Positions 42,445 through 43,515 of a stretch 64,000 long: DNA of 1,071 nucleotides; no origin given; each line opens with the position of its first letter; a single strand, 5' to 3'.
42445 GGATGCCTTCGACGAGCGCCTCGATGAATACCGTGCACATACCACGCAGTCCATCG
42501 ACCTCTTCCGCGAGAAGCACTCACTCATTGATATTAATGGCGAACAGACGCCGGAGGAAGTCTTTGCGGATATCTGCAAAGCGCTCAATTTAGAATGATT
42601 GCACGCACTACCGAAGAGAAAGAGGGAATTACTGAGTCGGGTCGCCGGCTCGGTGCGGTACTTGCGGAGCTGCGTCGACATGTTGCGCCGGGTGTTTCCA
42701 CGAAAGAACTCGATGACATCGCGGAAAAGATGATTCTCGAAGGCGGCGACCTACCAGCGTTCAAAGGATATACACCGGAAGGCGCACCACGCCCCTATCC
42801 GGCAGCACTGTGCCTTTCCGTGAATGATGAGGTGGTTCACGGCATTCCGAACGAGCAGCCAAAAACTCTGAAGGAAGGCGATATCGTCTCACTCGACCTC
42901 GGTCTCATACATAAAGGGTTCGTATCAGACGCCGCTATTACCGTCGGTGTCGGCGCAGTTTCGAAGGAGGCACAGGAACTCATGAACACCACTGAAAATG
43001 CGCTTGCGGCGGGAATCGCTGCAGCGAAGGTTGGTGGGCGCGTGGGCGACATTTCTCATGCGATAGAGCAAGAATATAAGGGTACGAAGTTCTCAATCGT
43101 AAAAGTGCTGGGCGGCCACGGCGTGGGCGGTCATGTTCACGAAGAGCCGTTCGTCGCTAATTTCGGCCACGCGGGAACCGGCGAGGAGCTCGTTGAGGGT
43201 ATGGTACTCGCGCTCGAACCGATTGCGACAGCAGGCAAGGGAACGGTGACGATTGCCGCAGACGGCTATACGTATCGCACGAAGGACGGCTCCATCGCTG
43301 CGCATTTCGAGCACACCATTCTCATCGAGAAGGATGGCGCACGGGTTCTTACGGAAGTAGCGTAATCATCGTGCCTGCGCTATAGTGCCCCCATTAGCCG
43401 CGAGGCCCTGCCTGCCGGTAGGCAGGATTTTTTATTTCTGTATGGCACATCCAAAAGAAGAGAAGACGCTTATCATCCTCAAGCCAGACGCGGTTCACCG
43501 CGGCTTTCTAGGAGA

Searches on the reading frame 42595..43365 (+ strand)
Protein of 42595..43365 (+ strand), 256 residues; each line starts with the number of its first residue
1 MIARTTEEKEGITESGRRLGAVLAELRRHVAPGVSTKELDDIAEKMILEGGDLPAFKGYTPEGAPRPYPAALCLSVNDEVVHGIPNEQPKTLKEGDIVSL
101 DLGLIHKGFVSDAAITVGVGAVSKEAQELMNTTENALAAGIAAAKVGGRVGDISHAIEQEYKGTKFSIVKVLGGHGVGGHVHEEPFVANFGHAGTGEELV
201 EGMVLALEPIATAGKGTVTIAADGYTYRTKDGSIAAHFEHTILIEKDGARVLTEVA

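Call 77: find_encoding_contigs(protein=window:42595-43365:+, flank=10000, max_places=1)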
Protein window:42595-43365:+ (256 aa): 5 contigs read that carry it; 1 place shown.
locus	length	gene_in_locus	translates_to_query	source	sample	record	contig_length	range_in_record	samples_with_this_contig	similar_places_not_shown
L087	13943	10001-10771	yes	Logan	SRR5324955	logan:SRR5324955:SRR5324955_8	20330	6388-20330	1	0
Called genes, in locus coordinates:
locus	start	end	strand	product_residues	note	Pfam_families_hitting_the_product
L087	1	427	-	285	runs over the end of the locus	PF11738:DUF3298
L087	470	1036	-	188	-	-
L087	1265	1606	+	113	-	PF00203:Ribosomal_S19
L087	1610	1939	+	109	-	PF00237:Ribosomal_L22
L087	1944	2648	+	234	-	PF07650:KH_2, PF00189:Ribosomal_S3_C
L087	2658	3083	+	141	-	PF00252:Ribosomal_L16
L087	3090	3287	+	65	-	PF00831:Ribosomal_L29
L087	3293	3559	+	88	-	PF00366:Ribosomal_S17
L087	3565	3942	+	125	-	PF00238:Ribosomal_L14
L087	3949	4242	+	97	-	PF00467:KOW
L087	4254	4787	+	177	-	PF00281:Ribosomal_L5, PF00673:Ribosomal_L5_C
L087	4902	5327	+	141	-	-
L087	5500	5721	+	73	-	PF00253:Ribosomal_S14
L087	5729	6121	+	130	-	PF00410:Ribosomal_S8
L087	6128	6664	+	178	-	PF00347:Ribosomal_L6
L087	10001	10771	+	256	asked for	PF00557:Peptidase_M24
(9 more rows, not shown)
